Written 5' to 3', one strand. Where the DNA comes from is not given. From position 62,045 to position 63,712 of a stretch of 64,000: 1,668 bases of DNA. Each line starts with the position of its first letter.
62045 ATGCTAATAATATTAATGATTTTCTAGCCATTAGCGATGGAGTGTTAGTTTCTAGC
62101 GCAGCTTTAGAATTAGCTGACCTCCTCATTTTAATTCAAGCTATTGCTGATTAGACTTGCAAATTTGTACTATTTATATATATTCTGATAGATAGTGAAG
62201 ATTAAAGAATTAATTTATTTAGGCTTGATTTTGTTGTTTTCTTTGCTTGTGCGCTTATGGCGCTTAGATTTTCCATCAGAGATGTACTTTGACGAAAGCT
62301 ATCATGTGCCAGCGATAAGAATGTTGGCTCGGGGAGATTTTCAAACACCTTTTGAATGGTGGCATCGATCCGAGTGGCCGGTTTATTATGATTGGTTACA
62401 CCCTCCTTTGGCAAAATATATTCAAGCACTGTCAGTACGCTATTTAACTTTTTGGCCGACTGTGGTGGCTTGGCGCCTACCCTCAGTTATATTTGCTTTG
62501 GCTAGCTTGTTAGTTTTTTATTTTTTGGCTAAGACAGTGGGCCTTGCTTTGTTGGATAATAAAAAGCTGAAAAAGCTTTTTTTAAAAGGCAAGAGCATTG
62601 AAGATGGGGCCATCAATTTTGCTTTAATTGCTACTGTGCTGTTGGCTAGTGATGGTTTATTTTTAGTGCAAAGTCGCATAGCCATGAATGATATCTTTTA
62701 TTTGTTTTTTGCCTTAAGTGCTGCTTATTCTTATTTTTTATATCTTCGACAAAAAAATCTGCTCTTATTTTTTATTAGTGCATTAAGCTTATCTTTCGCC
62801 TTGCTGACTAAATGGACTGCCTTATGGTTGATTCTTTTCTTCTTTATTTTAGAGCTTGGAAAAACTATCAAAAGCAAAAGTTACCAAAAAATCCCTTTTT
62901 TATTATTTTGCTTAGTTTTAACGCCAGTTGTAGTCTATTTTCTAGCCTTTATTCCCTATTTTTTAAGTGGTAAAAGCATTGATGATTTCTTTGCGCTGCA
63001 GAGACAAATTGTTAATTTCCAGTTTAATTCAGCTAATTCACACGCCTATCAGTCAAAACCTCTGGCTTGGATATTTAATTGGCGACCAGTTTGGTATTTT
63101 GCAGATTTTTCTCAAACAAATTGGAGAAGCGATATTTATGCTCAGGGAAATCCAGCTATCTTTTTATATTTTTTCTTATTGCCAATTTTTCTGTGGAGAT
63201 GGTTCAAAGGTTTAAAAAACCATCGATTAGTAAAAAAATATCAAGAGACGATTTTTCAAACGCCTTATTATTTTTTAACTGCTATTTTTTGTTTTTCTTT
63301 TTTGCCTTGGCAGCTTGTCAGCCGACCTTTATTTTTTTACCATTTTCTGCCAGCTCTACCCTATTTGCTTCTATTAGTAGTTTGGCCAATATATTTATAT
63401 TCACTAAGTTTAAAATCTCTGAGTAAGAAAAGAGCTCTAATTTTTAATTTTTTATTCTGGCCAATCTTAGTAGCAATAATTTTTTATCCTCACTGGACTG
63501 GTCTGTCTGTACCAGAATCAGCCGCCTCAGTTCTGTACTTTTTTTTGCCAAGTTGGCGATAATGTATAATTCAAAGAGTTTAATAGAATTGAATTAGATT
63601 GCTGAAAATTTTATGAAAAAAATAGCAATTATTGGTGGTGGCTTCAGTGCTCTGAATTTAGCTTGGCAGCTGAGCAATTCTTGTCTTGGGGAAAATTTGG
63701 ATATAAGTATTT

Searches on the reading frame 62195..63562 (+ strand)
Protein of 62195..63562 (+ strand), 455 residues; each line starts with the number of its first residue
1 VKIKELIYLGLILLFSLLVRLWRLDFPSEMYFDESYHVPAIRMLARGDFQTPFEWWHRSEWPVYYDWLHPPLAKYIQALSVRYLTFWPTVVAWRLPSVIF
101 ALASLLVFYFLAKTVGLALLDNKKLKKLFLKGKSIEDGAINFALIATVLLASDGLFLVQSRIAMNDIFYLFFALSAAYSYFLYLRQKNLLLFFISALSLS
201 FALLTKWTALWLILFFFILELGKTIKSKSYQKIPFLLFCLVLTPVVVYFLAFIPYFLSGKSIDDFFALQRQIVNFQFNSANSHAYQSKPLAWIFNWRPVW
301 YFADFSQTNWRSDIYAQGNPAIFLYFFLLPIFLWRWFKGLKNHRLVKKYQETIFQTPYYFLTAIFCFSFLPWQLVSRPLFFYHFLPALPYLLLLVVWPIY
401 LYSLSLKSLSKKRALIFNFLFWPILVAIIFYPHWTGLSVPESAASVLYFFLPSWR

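Call 76: search_protein_families(library=pfam, proteins=[window:62195-63562:+], max_evalue=0.00001)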
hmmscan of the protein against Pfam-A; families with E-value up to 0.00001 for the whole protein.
window:62195-63562:+ (455 aa): 2 families
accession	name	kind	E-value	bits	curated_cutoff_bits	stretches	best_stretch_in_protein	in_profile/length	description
PF16192.10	PMT_4TMC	-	1.5e-15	57.6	32.4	1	262-433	2-182/202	C-terminal four TMM region of protein-O-mannosyltransferase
PF02366.24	PMT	-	4.7e-11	43.2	22.7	1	141-256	112-241/245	Dolichyl-phosphate-mannose-protein mannosyltransferase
